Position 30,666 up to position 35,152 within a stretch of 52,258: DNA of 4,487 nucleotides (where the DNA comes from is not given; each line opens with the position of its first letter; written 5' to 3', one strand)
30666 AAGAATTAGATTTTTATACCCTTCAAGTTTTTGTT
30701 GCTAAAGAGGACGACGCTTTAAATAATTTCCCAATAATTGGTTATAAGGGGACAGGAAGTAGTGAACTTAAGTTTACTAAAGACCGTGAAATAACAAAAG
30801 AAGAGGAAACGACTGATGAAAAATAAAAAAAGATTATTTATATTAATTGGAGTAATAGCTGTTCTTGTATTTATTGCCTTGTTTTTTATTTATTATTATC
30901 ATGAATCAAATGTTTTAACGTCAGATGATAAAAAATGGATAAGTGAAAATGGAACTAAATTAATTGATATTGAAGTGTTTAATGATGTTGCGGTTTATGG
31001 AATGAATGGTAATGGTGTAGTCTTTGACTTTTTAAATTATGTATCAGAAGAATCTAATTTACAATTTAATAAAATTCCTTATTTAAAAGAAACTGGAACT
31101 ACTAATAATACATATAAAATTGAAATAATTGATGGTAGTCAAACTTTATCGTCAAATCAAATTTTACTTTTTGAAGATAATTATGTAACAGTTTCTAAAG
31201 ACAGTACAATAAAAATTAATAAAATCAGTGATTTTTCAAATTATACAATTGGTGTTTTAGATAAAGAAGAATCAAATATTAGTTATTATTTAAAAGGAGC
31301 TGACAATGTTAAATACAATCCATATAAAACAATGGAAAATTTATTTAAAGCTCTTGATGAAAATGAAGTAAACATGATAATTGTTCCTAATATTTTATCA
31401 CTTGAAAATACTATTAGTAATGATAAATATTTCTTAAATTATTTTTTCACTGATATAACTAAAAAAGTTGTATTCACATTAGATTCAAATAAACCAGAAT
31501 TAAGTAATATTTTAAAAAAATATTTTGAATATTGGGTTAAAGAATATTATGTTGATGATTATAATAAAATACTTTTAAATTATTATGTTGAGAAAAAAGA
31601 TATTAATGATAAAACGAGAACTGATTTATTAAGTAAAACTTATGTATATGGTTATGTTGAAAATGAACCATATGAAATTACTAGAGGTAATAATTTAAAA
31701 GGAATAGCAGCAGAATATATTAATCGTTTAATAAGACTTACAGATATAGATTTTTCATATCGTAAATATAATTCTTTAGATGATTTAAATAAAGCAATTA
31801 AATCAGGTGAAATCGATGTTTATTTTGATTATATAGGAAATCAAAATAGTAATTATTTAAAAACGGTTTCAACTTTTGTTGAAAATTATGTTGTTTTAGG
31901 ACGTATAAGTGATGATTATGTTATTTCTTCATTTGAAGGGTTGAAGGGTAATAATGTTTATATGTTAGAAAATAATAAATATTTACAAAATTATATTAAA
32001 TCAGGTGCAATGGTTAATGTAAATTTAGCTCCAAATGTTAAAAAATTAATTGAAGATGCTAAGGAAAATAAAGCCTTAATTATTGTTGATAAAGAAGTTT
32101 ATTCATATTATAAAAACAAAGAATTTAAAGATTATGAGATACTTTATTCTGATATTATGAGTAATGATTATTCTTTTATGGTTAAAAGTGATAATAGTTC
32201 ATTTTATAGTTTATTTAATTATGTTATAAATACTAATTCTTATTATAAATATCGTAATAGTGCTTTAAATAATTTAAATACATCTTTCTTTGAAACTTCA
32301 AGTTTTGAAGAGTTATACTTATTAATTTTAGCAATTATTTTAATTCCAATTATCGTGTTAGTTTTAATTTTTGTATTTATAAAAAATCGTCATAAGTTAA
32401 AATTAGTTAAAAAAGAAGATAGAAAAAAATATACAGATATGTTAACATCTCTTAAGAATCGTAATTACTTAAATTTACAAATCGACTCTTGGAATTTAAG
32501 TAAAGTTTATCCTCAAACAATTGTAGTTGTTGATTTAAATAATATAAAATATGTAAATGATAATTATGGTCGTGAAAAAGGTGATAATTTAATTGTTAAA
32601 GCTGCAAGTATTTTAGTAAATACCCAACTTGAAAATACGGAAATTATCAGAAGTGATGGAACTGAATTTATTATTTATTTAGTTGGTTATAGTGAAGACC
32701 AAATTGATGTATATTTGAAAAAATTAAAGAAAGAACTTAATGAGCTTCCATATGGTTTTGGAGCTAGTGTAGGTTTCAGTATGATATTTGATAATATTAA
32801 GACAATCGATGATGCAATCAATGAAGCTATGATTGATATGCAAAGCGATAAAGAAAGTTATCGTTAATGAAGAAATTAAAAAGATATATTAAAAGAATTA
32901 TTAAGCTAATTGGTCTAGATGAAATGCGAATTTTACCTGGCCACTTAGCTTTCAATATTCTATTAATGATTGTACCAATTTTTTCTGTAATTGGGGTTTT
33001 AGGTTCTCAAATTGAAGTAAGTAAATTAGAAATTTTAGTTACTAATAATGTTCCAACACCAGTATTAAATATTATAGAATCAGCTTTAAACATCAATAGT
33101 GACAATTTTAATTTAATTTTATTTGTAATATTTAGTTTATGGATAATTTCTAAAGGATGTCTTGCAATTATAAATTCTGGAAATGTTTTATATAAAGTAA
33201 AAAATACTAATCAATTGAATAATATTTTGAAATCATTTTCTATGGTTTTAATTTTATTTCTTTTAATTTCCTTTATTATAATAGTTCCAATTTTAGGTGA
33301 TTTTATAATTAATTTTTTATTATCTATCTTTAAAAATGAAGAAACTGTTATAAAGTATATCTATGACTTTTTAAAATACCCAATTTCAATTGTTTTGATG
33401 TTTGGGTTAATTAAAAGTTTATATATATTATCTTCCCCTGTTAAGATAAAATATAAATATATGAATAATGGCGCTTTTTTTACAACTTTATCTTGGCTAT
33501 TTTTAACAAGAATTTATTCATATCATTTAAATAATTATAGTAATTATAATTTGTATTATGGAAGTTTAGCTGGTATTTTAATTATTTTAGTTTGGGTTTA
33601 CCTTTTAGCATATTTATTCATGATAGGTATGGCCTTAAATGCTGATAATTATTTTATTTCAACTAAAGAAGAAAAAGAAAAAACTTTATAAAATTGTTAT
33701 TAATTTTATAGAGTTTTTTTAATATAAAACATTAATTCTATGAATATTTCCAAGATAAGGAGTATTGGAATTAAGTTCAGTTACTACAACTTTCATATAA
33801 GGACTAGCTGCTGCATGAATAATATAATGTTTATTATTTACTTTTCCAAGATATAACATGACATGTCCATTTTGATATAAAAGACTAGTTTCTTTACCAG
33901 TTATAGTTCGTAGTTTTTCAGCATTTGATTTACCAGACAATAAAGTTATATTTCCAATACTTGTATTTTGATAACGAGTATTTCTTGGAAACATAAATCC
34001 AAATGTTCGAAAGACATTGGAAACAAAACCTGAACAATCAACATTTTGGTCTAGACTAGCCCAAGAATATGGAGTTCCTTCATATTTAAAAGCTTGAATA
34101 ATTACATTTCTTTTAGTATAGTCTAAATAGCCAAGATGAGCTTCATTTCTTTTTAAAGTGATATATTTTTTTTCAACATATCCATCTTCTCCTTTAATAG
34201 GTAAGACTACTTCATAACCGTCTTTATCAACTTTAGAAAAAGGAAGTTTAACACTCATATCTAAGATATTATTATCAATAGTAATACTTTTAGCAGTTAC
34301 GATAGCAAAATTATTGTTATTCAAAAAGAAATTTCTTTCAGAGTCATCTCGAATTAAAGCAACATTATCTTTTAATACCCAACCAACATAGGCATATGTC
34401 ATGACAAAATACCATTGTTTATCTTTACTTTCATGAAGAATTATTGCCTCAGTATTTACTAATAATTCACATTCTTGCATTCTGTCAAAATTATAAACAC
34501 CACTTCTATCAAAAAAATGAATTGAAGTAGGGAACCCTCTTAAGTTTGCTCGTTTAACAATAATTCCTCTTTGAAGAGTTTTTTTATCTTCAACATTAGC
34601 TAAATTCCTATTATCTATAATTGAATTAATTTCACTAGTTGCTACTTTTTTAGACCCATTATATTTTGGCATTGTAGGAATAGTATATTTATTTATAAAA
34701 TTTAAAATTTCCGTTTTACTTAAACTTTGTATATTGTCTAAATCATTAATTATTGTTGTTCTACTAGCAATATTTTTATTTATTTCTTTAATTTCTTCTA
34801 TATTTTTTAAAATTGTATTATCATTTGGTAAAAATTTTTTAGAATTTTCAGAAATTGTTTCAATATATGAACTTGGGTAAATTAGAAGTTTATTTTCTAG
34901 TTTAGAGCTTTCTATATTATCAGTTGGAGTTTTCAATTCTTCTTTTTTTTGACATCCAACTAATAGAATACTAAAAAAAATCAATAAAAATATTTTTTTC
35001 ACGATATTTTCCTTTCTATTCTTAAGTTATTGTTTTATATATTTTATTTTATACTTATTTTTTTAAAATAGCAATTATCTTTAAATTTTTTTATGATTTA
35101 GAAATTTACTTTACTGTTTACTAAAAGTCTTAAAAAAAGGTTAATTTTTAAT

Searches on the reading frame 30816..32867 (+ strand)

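Call 32: search_protein_families(library=pfam, proteins=[window:30816-32867:+], max_evalue=0.00001)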
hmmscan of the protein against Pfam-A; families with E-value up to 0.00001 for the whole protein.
window:30816-32867:+ (683 aa): 1 family
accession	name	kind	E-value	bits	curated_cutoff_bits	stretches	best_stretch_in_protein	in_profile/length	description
PF00990.26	GGDEF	-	1.6e-16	60.9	23.8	1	539-681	2-157/161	Diguanylate cyclase, GGDEF domain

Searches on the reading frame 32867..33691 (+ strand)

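Call 32: search_protein_families(library=pfam, proteins=[window:32867-33691:+], max_evalue=0.00001)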
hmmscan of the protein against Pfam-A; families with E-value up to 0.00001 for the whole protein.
window:32867-33691:+ (274 aa): 1 family
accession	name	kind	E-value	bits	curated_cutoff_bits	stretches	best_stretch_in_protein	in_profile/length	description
PF03631.20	Virul_fac_BrkB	-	5.3e-34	118.5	33.7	1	25-259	10-253/259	Virulence factor BrkB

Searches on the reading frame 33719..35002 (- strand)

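Call 32: search_protein_families(library=pfam, proteins=[window:33719-35002:-], max_evalue=0.00001)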
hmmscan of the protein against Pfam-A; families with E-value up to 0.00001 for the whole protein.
window:33719-35002:- (427 aa): 2 families
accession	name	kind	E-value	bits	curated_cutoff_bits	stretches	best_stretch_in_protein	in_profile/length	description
PF12913.13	SH3_6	-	2.9e-12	46.4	27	1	170-209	13-52/53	SH3 domain (SH3b1 type)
PF00877.26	NLPC_P60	-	2.8e-09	37.3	23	1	309-410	1-91/105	NlpC/P60 family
